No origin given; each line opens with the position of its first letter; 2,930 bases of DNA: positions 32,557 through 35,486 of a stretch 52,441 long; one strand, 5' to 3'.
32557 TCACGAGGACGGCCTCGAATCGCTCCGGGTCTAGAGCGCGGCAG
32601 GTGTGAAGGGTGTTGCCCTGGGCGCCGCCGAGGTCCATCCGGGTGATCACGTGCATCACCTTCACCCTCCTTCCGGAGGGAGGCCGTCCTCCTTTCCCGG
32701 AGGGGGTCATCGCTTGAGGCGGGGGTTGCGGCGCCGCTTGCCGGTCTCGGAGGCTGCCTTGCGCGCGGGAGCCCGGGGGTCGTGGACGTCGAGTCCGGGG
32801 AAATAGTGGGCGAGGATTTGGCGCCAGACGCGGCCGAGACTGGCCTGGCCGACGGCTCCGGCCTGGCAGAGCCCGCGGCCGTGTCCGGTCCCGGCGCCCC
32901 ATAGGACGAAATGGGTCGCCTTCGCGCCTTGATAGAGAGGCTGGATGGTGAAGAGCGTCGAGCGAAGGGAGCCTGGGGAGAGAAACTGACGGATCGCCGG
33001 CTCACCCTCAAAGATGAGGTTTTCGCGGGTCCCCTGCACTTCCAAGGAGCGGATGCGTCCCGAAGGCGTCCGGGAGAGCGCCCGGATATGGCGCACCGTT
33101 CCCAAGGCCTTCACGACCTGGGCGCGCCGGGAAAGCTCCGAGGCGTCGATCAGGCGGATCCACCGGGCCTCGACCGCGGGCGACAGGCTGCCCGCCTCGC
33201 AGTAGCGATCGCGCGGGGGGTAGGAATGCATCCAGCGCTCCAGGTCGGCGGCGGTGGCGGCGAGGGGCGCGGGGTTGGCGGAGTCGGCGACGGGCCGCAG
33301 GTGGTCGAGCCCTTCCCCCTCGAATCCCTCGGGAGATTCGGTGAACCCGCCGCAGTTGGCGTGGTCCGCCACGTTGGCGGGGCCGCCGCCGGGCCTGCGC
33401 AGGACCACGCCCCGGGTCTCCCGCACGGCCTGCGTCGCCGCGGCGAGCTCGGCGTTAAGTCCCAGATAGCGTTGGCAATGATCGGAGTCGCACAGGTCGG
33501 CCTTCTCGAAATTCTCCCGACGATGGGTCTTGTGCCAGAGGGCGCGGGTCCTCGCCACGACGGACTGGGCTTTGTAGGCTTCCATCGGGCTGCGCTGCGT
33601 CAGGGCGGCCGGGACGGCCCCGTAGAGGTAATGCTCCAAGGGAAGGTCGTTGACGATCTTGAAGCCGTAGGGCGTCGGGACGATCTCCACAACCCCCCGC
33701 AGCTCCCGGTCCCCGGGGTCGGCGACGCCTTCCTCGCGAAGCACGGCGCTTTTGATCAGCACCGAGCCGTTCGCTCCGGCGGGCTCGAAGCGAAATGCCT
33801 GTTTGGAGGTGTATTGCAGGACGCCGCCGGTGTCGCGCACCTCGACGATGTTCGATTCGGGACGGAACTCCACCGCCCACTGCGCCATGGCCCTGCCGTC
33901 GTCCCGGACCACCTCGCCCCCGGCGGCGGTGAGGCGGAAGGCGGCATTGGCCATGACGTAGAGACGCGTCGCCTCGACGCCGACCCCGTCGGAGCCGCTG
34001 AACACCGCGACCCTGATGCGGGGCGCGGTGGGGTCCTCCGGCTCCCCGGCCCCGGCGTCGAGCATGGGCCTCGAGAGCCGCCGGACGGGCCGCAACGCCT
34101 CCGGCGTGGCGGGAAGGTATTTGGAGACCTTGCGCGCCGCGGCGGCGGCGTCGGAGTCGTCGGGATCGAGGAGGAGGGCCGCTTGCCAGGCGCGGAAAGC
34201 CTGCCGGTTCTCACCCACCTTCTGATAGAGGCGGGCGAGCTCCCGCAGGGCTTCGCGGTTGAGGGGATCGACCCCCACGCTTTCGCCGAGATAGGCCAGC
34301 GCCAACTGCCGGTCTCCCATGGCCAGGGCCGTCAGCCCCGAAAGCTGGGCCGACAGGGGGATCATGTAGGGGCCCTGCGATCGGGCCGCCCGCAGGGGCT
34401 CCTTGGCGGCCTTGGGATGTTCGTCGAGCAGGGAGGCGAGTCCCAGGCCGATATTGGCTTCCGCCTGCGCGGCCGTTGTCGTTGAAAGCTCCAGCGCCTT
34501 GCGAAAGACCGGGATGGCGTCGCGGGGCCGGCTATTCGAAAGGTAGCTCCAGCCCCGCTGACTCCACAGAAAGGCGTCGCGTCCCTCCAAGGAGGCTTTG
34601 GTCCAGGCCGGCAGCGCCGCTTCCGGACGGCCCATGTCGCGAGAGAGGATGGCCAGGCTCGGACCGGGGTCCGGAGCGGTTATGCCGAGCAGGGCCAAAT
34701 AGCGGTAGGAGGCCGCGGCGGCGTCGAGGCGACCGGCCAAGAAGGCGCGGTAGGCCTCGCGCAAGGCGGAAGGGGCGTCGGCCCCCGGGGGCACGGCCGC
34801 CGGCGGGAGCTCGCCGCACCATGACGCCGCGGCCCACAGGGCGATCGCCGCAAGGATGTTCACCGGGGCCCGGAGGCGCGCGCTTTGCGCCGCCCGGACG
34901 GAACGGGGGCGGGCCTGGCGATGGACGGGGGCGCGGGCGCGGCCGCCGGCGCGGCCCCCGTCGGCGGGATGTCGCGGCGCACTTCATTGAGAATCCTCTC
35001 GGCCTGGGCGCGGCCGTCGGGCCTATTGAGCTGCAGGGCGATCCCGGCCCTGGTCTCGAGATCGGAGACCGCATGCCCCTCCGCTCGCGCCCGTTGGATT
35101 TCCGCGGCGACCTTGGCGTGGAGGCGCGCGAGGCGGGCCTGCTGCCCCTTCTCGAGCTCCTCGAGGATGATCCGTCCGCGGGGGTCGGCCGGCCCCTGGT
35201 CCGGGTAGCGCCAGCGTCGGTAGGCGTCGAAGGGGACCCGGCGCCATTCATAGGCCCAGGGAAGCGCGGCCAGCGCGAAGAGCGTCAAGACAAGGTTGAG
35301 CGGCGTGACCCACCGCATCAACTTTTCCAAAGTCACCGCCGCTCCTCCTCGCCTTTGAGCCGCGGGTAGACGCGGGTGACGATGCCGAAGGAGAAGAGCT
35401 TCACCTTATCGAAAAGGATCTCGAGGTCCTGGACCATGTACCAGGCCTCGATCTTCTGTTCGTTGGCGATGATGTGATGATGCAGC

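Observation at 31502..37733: Uncharacterised translationally coupled envelope cluster: GYF/coiled-coil membrane protein, two small unknowns, TPR-SpoIID and GT4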

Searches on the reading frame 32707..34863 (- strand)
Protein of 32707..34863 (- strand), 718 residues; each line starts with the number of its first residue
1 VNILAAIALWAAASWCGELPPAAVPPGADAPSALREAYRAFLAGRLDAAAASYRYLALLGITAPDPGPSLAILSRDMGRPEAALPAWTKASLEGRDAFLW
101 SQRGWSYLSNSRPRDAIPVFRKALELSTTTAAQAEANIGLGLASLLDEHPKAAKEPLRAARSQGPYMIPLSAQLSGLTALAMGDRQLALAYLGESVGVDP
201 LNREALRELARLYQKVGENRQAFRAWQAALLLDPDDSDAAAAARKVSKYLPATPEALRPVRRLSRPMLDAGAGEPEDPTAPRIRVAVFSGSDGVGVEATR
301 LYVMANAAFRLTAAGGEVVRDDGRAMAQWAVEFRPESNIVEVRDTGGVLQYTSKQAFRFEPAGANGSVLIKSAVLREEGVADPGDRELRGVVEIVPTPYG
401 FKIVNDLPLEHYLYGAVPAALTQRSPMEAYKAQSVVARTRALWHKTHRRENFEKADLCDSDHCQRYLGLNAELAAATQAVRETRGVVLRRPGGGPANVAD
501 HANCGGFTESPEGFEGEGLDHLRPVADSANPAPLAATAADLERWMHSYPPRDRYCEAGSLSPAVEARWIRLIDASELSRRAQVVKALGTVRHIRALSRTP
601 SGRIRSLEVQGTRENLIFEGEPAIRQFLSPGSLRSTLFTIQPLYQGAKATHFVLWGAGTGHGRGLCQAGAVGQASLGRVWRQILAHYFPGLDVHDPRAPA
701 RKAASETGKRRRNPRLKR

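Call 3: search_protein_families(library=pfam, proteins=[window:32707-34863:-], max_evalue=0.1)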
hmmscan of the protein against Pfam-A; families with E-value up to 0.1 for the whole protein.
window:32707-34863:- (718 aa): 13 families
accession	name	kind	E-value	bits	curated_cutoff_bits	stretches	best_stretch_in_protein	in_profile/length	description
PF08486.15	SpoIID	-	1.1e-22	80.9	23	1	401-488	5-95/97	Stage II sporulation protein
PF07719.23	TPR_2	-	2.4e-11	43.3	27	2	204-236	2-34/34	Tetratricopeptide repeat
PF00515.34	TPR_1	-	1.6e-10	40.8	27.8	1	98-126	2-30/34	Tetratricopeptide repeat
PF13432.12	TPR_16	-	4.4e-08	33.8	32.7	2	103-166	3-63/65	Tetratricopeptide repeat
PF13181.12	TPR_8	-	4.4e-05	23.8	25.7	0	100-127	4-31/34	Tetratricopeptide repeat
PF13176.12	TPR_7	-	0.00069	20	27.9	0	205-239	1-35/36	Tetratricopeptide repeat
PF14559.12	TPR_19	-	0.0014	19.3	25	1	179-244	1-66/68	Tetratricopeptide repeat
PF13428.12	TPR_14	-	0.0015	19.4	23.5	0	204-240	2-38/44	Tetratricopeptide repeat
PF13371.12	TPR_9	-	0.0055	17.1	35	1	180-243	6-69/73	Tetratricopeptide repeat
PF13431.12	TPR_17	-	0.03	15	24.4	0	93-117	9-33/34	Tetratricopeptide repeat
PF13429.12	TPR_15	-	0.043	13.7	26.2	0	209-242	152-185/280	Tetratricopeptide repeat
PF23914.1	TPR_CcmH_CycH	-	0.058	13.7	42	0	184-236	102-155/158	Cytochrome c-type biogenesis protein H TPR domain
PF13424.12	TPR_12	-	0.073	13.7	30.1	0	82-127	28-75/77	Tetratricopeptide repeat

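Call 4: search_protein_families(library=ncbifam, proteins=[window:32707-34863:-], max_evalue=0.1)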
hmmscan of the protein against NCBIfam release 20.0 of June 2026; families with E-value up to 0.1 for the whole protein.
window:32707-34863:- (718 aa): 10 families
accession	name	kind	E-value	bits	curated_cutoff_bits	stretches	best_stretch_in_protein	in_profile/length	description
TIGR02669.1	SpoIID_LytB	domain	1.5e-38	133.3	83.3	1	403-693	2-268/270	SpoIID/LytB domain-containing protein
TIGR02870.1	spore_II_D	equivalog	2.3e-23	82.8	234.75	2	404-528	69-208/338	stage II sporulation protein D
TIGR02521.1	type_IV_pilW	equivalog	4.2e-07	29.7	154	1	176-239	38-101/234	type IV pilus biogenesis/stability protein PilW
TIGR03939.1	PGA_TPR_OMP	equivalog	3e-06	25.7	366.65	1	177-261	128-212/800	poly-beta-1,6 N-acetyl-D-glucosamine export porin PgaA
TIGR02917.1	PEP_TPR_lipo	equivalog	7.8e-06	24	312.2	1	133-244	124-642/899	XrtA/PEP-CTERM system TPR-repeat protein PrsT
TIGR02552.1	LcrH_SycD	equivalog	2.6e-05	24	104.8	1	35-130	23-119/136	SycD/LcrH family type III secretion system chaperone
NF040959.1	MamA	equivalog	0.00011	21.8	200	1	179-241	47-109/204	magnetosome protein MamA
NF047558.1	TPR_END_plus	domain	0.029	14.3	32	0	208-241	4-37/56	TPR end-of-group domain-containing protein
NF052243.1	T4PFormProtSgmX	equivalog_domain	0.048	11.9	1800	1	206-286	256-336/1065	type IV pili formation protein SgmX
NF008520.0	PRK11447.1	equivalog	0.078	10.7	858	0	171-238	271-338/1157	cellulose synthase complex outer membrane protein BcsC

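Call 34: search_solved_structures(query=window:32707-34863:-, max_evalue=0.001, show_alignments=3)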
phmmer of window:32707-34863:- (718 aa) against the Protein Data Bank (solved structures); distinct sequences matched with E-value up to 0.001: 31.
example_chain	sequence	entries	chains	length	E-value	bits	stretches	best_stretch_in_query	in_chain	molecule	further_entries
9qhb_A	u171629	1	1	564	1.1e-22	83.6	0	181-240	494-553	Engineered tetratricopeptide repeat protein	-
7obi_A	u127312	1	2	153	1.5e-15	60.1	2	181-240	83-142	CTPR-rv4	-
8bu0_A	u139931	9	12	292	4.6e-13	51.9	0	181-240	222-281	Consensus tetratricopeptide repeat protein | Crystal structure of an 8-repeat consensus TPR superhelix with Zinc. | Monomer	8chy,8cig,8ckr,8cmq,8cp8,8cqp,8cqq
9qhc_A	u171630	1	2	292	7.7e-13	51.1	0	181-239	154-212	Engineered tetratricopeptide repeat protein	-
4rwr_A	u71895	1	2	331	3.5e-10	42.3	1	616-694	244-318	Stage II sporulation protein D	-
9gzg_A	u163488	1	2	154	3.4e-09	39.1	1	182-240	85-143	Engineered CTPR protein with glutamic acids for conductivity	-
5i1t_A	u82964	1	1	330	1.7e-08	36.8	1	406-468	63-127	Stage II sporulation protein D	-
5txu_A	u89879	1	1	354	2.1e-08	36.5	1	406-468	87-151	Stage II sporulation protein D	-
6vfj_B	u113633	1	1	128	3.4e-07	32.5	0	172-239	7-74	I53_dn5B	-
6vfi_B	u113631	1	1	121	8.7e-07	31.1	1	181-241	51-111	O43_dn18B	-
2fo7_A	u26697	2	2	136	9.1e-07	31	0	181-239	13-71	SYNTHETIC CONSENSUS TPR PROTEIN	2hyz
8ch0_A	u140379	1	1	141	1e-06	30.9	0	181-239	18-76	Consensus tetratricopeptide repeat protein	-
3kd7_A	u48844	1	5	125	1.6e-06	30.2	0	181-239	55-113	CTPR390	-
1na0_A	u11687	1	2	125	2.2e-06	29.8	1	181-240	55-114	designed protein CTPR3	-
6vl6_B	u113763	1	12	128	2.3e-06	29.7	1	172-239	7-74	T33_dn2B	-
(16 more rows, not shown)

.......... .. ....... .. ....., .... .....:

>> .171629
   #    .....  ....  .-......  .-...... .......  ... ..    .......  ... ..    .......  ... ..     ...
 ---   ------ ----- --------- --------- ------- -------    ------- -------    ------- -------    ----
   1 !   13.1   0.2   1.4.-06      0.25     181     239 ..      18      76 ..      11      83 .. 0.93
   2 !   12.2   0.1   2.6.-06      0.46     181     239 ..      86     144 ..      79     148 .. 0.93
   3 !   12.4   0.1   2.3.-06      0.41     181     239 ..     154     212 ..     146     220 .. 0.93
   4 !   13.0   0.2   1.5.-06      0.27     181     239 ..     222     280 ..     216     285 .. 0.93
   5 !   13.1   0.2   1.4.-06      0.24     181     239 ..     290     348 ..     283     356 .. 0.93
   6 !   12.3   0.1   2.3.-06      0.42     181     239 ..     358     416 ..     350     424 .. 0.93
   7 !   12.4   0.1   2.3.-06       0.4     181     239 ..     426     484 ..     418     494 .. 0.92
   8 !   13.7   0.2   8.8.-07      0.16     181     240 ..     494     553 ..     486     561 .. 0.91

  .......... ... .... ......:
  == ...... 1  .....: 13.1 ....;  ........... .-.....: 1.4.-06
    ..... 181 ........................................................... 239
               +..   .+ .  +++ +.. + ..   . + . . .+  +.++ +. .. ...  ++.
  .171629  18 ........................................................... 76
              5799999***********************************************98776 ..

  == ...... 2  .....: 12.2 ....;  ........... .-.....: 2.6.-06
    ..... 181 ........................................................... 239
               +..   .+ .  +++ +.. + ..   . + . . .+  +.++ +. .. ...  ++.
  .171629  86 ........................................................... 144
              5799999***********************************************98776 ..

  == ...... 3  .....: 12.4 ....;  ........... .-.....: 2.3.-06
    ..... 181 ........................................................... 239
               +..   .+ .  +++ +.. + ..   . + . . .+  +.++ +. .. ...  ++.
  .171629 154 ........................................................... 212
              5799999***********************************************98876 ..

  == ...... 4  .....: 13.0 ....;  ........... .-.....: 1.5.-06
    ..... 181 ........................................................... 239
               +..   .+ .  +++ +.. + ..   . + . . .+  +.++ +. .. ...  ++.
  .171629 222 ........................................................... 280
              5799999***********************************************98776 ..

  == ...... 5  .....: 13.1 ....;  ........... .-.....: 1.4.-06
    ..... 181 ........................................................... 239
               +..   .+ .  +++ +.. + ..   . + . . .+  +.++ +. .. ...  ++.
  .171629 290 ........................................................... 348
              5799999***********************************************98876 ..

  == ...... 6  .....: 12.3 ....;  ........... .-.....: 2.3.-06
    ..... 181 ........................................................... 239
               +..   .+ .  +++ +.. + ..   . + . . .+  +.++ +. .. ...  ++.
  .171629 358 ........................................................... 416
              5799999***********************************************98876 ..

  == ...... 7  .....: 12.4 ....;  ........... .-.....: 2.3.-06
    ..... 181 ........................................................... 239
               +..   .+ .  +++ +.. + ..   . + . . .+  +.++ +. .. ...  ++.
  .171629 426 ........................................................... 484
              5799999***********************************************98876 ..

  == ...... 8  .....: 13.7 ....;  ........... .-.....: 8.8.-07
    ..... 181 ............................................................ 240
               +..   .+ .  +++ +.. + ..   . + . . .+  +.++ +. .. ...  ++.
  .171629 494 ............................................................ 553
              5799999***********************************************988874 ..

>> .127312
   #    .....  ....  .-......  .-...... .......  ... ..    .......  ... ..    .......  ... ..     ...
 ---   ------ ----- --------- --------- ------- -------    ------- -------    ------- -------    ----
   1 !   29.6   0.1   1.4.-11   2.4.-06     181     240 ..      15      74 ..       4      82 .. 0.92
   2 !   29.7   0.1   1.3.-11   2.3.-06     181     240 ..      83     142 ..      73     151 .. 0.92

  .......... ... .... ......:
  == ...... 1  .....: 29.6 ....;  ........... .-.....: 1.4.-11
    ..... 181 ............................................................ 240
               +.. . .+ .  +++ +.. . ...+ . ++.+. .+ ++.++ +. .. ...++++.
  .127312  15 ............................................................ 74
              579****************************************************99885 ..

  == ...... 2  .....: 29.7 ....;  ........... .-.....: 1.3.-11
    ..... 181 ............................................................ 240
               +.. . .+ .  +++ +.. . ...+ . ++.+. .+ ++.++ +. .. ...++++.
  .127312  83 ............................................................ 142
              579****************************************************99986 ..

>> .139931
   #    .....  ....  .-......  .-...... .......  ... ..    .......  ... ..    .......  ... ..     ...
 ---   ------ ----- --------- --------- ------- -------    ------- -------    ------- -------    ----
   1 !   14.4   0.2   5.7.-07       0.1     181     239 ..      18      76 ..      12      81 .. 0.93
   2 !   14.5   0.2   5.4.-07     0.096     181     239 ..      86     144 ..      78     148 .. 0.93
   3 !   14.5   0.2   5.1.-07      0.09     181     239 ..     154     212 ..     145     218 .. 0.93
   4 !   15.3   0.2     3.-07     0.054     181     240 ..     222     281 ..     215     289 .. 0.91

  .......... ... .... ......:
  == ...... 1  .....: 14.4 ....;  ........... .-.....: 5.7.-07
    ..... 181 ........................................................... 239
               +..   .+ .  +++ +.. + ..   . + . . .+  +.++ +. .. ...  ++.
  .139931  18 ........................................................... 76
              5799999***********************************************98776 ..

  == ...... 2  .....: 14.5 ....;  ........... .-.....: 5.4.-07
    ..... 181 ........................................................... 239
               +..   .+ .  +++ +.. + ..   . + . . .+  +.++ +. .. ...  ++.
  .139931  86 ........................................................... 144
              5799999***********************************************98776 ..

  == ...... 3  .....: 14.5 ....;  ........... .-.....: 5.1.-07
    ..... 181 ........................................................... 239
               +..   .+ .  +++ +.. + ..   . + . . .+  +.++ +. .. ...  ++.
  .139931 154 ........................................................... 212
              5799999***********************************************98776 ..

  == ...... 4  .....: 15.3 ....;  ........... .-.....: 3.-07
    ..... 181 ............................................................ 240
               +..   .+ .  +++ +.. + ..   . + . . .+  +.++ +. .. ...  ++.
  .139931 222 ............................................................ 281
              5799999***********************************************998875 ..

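Call 72: search_protein_families(library=padloc, proteins=[window:32707-34863:-], max_evalue=0.001)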
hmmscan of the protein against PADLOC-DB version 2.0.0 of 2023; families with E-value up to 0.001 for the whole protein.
window:32707-34863:- (718 aa): 0 families

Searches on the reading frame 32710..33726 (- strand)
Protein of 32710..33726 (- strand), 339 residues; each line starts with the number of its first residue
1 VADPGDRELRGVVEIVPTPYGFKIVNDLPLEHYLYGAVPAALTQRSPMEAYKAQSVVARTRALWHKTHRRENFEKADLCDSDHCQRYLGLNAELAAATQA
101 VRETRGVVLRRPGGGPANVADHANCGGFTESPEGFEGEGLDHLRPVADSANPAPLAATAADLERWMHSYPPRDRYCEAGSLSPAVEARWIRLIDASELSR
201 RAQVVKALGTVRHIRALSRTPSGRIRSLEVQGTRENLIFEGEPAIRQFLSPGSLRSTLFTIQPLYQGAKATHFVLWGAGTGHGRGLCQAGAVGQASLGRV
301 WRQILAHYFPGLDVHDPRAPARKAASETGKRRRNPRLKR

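Call 36: search_solved_structures(query=window:32710-33726:-, max_evalue=0.01, show_alignments=3)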
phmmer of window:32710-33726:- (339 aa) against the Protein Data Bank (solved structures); distinct sequences matched with E-value up to 0.01: 3.
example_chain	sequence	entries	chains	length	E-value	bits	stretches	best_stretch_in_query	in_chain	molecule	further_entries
4rwr_A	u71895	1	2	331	4.3e-11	46.2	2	237-315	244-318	Stage II sporulation protein D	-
5i1t_A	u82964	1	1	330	1.9e-09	40.8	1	28-89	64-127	Stage II sporulation protein D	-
5txu_A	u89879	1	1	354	2.4e-09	40.4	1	28-89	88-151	Stage II sporulation protein D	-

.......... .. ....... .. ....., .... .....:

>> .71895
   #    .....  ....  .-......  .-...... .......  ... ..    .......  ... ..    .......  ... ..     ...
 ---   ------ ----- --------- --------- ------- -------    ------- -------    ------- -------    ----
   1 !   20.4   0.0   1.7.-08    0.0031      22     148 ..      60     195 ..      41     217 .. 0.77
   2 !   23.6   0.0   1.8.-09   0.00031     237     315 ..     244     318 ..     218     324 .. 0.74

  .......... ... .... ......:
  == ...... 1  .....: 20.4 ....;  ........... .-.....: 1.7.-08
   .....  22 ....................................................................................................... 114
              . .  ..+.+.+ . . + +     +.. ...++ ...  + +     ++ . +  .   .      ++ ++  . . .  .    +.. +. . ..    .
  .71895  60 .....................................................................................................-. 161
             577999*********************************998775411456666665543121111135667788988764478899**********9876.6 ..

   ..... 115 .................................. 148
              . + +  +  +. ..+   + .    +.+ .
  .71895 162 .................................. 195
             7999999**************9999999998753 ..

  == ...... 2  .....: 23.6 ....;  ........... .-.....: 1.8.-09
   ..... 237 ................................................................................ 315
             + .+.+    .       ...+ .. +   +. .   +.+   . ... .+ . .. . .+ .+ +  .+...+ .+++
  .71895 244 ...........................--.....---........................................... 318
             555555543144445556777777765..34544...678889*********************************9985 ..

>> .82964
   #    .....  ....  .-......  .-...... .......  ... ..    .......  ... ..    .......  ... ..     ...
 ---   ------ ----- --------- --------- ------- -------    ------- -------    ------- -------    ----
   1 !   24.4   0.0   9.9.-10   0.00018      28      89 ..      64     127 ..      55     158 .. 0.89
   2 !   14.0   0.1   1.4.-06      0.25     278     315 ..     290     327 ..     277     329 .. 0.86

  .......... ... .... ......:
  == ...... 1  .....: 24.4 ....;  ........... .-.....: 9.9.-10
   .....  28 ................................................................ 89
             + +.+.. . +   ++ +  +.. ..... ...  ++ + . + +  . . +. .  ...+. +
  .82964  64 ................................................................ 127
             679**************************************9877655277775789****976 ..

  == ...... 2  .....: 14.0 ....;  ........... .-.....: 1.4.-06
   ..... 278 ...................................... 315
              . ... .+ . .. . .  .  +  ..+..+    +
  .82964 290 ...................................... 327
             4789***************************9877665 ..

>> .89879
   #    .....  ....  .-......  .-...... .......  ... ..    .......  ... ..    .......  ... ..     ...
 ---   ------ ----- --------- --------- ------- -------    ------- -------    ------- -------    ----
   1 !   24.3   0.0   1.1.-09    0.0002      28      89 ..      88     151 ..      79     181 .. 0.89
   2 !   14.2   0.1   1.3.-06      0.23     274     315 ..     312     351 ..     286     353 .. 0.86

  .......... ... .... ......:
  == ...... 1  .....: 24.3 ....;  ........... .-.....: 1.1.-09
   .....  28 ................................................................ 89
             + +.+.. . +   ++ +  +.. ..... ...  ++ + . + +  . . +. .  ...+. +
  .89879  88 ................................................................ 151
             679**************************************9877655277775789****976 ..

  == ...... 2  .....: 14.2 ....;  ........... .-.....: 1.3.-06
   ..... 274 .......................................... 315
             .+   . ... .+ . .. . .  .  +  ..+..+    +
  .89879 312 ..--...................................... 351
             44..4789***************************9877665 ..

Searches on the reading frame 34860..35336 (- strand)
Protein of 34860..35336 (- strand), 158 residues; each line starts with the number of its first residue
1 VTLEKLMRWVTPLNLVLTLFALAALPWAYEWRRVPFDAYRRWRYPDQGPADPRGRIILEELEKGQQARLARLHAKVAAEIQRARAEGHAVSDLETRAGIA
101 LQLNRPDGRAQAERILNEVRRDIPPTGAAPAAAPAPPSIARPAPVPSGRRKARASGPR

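Call 3: search_protein_families(library=pfam, proteins=[window:34860-35336:-], max_evalue=0.1)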
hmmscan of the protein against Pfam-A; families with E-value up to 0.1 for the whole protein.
window:34860-35336:- (158 aa): 0 families

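Call 4: search_protein_families(library=ncbifam, proteins=[window:34860-35336:-], max_evalue=0.1)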
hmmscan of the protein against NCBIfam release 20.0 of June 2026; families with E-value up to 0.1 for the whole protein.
window:34860-35336:- (158 aa): 1 family
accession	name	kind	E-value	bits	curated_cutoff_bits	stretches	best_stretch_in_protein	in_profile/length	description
TIGR00921.1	2A067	subfamily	0.092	10.8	351.9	0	64-124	106-164/733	hydrophobe/amphiphile efflux-3 (HAE3) family transporter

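Call 9: find_homologous_proteins(query=window:34860-35336:-, max_evalue=0.001)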
Query window:34860-35336:- (158 aa): 1 proteins with E <= 0.001 among 2146 candidates.
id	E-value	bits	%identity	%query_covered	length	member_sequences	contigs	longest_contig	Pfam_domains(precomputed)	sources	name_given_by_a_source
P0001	1.0e-95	336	100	100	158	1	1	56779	-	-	-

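Call 72: search_protein_families(library=padloc, proteins=[window:34860-35336:-], max_evalue=0.001)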
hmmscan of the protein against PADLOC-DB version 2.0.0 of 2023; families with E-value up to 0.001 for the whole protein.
window:34860-35336:- (158 aa): 0 families
